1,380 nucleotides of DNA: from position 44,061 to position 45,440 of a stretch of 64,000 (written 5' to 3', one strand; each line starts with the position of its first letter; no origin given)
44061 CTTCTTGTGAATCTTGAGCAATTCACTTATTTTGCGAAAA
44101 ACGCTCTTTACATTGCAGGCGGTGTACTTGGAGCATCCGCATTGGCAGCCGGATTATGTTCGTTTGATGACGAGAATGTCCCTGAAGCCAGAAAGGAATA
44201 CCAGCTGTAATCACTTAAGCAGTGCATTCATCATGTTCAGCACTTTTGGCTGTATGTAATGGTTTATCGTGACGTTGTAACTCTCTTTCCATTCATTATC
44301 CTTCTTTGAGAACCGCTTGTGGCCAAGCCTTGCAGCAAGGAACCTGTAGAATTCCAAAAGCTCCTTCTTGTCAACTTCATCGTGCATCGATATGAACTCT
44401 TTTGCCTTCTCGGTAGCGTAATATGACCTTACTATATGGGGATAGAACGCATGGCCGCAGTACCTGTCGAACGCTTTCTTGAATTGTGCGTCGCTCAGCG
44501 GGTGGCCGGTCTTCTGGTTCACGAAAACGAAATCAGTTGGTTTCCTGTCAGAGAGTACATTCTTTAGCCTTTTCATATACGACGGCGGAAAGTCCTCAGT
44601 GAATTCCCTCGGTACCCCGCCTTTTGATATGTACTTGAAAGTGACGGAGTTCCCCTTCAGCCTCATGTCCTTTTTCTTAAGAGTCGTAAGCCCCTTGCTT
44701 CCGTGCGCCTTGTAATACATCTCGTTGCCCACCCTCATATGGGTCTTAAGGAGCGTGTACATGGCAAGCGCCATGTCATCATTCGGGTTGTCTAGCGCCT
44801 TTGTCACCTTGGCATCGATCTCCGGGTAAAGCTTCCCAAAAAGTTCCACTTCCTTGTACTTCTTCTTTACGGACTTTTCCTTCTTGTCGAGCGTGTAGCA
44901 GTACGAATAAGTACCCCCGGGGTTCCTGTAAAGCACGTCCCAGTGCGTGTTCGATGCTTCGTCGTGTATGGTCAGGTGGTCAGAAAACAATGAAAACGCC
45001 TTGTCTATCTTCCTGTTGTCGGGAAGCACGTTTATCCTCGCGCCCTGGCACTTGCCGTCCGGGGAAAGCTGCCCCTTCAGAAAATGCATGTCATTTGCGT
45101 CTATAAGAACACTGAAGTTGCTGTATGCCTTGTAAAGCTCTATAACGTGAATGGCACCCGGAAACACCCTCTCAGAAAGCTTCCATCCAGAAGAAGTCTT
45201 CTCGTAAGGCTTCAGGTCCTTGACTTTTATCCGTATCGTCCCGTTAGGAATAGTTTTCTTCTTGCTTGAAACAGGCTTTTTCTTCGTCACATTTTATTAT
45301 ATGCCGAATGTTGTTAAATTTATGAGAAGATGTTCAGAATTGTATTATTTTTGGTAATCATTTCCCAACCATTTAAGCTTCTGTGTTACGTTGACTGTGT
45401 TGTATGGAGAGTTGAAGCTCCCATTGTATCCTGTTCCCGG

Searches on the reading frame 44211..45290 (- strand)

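Call 72: search_protein_families(library=pfam, proteins=[window:44211-45290:-], max_evalue=0.000001)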
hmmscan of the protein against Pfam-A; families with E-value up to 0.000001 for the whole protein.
window:44211-45290:- (359 aa): 1 family
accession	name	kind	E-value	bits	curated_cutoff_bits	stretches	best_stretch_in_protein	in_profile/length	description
PF01028.25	Topoisom_I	-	2.7e-14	53.5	23.7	1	137-331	5-202/228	Eukaryotic DNA topoisomerase I, catalytic core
